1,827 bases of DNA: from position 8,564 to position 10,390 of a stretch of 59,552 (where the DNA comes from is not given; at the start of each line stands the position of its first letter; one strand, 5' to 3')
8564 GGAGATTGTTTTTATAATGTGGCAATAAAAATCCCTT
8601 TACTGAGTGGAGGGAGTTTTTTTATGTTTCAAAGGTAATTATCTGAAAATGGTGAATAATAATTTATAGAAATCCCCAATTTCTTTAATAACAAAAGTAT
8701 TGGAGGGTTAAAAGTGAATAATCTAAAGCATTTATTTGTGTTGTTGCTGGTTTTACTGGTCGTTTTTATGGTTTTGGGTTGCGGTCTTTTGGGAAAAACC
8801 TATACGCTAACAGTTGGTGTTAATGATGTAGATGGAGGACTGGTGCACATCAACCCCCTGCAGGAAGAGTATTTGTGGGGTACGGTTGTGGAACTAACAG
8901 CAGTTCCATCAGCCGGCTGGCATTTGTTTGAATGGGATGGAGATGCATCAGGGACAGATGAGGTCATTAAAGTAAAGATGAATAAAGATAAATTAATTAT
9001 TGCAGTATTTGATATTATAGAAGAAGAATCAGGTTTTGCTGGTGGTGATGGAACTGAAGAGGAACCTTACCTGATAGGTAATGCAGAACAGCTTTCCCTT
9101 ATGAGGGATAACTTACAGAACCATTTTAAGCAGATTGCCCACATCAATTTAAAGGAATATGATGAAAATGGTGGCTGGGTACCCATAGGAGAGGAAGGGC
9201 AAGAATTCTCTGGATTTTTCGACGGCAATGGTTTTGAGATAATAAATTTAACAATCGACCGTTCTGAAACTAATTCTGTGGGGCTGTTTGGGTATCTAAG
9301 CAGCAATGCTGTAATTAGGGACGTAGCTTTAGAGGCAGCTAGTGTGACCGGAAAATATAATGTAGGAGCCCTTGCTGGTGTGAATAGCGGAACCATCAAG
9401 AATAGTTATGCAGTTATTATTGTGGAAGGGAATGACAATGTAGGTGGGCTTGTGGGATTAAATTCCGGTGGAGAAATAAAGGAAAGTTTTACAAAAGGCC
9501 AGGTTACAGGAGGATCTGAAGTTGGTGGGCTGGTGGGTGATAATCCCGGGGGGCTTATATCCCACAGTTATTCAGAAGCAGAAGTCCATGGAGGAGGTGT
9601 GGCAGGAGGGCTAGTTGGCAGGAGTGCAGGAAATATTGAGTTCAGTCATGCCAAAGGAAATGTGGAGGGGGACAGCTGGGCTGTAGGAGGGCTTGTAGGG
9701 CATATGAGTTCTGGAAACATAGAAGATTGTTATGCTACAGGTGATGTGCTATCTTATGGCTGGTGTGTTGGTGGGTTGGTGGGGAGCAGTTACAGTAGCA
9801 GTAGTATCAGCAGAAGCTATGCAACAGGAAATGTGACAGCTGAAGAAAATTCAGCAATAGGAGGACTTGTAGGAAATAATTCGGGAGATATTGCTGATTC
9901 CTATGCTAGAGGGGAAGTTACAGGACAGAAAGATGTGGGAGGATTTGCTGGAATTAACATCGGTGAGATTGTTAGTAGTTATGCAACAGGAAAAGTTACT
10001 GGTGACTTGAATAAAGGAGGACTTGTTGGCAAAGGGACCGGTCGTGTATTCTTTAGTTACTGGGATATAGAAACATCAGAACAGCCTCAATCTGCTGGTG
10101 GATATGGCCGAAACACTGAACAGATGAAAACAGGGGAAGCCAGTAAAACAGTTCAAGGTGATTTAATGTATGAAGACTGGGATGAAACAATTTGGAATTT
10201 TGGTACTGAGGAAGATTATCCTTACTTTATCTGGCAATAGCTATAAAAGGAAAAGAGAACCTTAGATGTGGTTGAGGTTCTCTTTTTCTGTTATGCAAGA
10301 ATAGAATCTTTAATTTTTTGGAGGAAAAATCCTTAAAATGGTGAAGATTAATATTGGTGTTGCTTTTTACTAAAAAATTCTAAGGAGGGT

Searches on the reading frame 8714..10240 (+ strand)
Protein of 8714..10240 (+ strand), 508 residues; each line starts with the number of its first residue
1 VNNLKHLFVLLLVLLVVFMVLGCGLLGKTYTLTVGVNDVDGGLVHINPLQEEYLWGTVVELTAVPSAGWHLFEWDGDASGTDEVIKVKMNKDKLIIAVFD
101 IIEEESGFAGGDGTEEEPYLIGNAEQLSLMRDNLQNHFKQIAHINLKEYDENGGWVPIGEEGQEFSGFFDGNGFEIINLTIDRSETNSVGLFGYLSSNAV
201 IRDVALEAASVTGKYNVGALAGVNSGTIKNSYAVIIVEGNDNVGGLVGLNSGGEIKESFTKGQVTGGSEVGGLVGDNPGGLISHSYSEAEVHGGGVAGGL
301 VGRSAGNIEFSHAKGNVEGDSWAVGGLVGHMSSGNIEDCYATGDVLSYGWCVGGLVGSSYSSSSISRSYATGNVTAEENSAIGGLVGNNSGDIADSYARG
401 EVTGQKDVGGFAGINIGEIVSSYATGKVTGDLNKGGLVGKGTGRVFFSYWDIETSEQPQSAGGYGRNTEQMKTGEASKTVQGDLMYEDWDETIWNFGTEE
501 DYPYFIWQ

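Call 58: search_protein_families(library=pfam, proteins=[window:8714-10240:+], max_evalue=0.000001)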
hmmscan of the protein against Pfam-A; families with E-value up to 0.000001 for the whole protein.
window:8714-10240:+ (508 aa): 2 families
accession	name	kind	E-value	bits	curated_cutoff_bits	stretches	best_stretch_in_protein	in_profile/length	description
PF07581.17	Glug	-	3.2e-29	99.7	20.5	0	321-345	2-27/28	The GLUG motif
PF18998.6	Flg_new_2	-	1.7e-09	38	23.6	1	33-102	2-72/73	Divergent InlB B-repeat domain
